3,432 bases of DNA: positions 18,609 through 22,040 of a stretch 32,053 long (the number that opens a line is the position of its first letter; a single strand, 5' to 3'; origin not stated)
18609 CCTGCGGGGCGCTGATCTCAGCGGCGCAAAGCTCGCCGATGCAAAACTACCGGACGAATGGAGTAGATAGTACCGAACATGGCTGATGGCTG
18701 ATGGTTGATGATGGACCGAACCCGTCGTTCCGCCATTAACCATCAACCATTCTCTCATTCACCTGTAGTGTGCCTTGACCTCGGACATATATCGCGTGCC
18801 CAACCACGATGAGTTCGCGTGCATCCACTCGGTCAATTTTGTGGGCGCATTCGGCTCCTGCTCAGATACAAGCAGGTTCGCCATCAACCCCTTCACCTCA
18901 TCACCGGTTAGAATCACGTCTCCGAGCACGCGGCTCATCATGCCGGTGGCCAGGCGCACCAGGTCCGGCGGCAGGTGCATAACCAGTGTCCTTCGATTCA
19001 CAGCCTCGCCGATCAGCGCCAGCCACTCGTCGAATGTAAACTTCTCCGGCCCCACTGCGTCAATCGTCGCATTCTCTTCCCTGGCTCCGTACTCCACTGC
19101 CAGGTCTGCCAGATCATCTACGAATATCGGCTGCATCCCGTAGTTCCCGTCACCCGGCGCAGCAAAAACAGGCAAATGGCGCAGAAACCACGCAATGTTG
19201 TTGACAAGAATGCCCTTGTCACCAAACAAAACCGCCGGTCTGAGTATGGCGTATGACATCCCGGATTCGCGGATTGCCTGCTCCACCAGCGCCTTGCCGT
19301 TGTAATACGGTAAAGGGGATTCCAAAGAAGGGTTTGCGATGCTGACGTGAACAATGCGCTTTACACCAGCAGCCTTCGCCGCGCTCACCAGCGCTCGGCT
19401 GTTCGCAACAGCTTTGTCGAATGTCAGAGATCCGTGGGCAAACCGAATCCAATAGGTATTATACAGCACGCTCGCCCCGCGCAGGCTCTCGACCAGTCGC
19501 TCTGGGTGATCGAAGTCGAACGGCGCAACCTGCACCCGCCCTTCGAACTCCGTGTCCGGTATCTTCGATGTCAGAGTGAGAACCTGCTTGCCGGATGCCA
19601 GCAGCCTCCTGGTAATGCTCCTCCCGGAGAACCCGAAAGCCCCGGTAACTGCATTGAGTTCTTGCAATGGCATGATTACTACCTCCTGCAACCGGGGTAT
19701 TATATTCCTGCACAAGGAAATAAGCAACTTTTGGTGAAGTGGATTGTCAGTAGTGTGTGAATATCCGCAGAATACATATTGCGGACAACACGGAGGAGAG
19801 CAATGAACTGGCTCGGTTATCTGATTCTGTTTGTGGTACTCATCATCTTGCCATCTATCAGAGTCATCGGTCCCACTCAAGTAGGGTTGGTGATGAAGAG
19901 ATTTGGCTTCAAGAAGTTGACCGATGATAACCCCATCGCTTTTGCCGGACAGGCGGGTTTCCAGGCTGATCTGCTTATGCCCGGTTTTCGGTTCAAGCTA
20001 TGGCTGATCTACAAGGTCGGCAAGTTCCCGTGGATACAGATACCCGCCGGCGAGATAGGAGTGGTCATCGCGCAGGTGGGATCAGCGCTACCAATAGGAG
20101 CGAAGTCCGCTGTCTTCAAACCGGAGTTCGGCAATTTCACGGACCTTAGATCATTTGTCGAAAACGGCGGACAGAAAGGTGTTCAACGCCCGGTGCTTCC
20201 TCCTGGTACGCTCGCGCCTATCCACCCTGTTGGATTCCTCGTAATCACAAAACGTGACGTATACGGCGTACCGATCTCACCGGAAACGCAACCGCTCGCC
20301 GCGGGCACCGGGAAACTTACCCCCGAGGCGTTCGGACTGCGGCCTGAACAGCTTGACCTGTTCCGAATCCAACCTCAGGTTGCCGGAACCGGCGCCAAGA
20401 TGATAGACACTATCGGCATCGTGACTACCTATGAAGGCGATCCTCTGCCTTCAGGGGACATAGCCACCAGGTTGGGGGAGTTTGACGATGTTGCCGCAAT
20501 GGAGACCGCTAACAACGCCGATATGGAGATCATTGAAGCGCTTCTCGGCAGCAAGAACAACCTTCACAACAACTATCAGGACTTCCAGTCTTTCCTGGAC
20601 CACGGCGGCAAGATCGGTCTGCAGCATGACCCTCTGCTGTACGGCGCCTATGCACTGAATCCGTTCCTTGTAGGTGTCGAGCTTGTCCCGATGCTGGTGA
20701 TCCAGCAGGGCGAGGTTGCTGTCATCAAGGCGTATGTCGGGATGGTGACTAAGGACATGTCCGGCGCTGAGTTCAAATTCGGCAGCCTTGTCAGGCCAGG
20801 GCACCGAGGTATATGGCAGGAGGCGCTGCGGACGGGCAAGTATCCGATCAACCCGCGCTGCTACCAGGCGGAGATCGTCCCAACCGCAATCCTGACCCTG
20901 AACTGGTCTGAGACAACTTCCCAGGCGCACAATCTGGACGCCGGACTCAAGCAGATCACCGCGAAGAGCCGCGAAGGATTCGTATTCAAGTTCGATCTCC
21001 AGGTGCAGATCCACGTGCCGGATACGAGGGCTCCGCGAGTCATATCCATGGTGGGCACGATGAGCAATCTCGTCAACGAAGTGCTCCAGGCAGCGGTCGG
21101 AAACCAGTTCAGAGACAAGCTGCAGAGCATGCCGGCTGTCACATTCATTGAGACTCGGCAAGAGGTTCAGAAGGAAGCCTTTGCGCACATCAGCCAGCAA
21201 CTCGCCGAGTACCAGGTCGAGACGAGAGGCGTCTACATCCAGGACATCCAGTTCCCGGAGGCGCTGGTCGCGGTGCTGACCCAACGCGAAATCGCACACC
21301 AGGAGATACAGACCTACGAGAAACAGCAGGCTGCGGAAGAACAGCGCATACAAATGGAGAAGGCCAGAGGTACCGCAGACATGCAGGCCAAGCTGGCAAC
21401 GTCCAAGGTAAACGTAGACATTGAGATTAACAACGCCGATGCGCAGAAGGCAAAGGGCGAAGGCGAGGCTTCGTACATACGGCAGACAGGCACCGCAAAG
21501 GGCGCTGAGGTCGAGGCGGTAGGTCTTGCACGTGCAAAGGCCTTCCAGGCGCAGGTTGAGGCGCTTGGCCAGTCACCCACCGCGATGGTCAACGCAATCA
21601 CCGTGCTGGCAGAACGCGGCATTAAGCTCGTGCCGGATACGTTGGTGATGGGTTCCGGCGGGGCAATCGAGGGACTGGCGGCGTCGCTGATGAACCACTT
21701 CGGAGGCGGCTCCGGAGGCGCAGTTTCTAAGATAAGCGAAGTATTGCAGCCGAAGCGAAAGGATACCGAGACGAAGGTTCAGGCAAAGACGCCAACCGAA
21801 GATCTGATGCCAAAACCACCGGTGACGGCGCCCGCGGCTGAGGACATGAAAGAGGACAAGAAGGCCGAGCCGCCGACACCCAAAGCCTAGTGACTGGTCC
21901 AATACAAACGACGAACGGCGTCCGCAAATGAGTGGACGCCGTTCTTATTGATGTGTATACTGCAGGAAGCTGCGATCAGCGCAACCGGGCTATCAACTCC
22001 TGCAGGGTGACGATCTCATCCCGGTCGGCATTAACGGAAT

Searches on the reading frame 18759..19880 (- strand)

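Call 8: search_protein_families(library=pfam, proteins=[window:18759-19880:-], max_evalue=0.01)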
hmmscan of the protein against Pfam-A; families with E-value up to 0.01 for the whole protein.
window:18759-19880:- (373 aa): 5 families
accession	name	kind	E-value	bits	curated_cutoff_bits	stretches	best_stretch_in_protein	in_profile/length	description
PF13460.12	NAD_binding_10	-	2.8e-14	53.8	27.2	1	80-221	1-149/184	NAD(P)H-binding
PF05368.20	NmrA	-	4.5e-12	46.6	27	1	77-212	6-143/298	NmrA-like family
PF01370.27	Epimerase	-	3.5e-10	40.1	20.9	1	78-262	3-222/240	NAD dependent epimerase/dehydratase family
PF01073.25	3Beta_HSD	-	1.1e-05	25.1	22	1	77-182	1-117/280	3-beta hydroxysteroid dehydrogenase/isomerase family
PF04321.23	RmlD_sub_bind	-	0.0088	15.6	27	0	188-223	120-156/287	RmlD substrate binding domain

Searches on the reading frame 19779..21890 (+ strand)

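Call 8: search_protein_families(library=pfam, proteins=[window:19779-21890:+], max_evalue=0.01)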
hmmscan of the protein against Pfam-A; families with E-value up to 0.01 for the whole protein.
window:19779-21890:+ (703 aa): 2 families
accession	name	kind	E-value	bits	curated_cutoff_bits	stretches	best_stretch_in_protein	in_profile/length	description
PF01145.31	Band_7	-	1.6e-18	67.8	23.6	1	307-520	2-175/176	SPFH domain / Band 7 family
PF13421.11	Band_7_1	-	0.0089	16.1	24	0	423-503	120-206/211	SPFH domain-Band 7 family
